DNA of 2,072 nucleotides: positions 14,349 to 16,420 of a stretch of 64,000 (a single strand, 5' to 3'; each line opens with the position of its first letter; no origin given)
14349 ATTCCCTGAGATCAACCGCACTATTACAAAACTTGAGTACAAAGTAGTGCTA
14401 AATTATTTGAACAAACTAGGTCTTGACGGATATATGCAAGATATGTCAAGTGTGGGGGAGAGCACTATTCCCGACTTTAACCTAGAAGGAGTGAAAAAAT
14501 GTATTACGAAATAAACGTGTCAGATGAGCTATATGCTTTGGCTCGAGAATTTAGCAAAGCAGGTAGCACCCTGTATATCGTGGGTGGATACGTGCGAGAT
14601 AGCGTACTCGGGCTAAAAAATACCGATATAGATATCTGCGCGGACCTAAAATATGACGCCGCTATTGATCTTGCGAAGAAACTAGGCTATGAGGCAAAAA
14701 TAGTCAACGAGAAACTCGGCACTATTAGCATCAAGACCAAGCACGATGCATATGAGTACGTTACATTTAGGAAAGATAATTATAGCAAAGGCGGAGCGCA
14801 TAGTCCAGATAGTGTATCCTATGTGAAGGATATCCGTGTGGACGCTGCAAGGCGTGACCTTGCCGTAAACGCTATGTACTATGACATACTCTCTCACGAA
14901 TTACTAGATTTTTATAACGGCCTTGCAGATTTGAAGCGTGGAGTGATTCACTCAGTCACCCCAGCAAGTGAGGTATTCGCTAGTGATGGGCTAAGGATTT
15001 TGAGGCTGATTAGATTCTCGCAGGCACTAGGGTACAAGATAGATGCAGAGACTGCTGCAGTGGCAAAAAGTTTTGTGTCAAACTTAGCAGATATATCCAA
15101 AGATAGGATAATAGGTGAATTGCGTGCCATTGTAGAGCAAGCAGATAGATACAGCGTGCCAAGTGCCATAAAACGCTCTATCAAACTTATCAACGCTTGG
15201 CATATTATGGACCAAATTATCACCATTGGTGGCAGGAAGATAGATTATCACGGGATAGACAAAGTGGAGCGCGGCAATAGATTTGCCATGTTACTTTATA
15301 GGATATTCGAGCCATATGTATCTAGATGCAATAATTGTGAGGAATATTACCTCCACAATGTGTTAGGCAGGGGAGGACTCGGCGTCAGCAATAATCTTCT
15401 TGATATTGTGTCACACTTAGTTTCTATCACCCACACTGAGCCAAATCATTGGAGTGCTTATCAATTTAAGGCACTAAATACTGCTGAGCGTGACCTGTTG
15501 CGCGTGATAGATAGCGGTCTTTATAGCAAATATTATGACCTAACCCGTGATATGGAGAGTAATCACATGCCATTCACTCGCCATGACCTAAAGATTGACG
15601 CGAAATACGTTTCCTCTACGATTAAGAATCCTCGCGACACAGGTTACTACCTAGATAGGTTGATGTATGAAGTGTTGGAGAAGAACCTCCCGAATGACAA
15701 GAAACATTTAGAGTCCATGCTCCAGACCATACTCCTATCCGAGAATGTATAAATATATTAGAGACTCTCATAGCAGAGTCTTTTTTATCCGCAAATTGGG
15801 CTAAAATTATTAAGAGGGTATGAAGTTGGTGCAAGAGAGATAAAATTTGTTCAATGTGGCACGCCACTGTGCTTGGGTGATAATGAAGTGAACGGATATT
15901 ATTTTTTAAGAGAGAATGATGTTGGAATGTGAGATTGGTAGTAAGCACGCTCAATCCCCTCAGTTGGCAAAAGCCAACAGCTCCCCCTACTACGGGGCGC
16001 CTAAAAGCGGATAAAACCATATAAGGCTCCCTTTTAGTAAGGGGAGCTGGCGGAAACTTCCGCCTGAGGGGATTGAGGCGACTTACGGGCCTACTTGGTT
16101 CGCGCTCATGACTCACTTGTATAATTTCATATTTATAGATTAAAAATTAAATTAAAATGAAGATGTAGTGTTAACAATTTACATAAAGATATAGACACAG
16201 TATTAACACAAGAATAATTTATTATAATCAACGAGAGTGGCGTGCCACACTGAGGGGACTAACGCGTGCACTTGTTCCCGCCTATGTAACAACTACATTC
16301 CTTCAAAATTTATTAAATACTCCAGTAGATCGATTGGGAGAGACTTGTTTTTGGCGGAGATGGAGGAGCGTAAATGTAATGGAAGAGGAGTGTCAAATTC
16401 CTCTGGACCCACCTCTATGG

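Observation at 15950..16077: Conserved 52-nt motif whose internal 14-nt mini-hairpin covaries between copies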

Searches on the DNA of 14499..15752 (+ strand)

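Call 44: search_with_rna_model(model_id=R1, sources=[L027, L028], max_evalue=1)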
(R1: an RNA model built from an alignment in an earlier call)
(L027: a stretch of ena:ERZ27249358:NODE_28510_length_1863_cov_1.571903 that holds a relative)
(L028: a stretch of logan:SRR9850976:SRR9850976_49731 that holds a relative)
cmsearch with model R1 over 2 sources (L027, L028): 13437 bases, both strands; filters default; matches with E-value up to 1: 0.
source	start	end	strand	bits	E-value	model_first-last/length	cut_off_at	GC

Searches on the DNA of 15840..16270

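Call 14: search_rna_families(source=window, start=15840, end=16270, threshold=evalue, max_evalue=10)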
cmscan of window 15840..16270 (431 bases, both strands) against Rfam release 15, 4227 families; matches with E-value up to 10: 2.
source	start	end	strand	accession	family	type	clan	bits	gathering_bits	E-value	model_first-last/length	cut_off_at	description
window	16092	16171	-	RF01802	HSUR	Gene; snRNA;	-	21.4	50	4.4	1-123/123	no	Herpesvirus saimiri U RNA1/RNA2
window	15840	15895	+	RF03393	mir-2849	Gene; miRNA;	-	13.1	100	9.5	42-97/97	5'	mir-2849 microRNA precursor family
